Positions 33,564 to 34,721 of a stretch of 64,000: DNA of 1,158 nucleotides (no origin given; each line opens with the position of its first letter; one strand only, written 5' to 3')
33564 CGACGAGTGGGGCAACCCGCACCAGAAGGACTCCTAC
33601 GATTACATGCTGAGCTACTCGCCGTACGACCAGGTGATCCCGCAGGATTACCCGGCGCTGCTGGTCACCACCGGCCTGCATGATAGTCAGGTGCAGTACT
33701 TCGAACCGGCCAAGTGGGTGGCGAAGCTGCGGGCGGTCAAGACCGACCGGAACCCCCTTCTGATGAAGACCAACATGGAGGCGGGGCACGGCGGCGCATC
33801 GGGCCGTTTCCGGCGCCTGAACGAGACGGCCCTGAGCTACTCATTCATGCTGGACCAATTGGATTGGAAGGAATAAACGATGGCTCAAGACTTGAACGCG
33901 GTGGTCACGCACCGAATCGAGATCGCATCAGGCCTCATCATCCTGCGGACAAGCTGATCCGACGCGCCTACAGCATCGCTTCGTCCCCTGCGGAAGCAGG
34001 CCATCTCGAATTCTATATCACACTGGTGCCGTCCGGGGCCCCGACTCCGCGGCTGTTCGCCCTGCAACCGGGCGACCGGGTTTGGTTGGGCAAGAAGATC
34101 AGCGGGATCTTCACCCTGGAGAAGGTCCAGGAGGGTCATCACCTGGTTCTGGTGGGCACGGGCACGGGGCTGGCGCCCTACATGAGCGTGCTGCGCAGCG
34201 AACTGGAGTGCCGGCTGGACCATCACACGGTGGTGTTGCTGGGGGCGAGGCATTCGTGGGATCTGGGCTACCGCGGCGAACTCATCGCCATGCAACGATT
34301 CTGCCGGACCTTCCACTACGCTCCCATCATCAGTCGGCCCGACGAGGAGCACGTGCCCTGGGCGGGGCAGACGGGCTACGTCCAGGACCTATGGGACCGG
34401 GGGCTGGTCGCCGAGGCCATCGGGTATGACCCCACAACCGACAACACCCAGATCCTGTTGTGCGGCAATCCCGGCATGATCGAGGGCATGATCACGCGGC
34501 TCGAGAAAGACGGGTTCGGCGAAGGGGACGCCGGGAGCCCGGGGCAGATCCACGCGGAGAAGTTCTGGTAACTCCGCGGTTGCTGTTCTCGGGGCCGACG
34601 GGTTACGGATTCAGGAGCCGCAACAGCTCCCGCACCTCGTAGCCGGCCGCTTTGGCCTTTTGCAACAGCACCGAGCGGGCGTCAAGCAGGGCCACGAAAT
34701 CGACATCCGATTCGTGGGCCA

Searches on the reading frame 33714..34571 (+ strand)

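Call 8: search_protein_families(library=pfam, proteins=[window:33714-34571:+])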
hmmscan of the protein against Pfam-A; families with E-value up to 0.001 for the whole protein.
window:33714-34571:+ (285 aa): 2 families
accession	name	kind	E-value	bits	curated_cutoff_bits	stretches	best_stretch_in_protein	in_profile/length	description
PF00175.26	NAD_binding_1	-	4.9e-14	53.3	22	1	146-258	1-106/109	Oxidoreductase NAD-binding domain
PF00970.30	FAD_binding_6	-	2.7e-05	24.9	21.1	1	78-123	43-88/99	Oxidoreductase FAD-binding domain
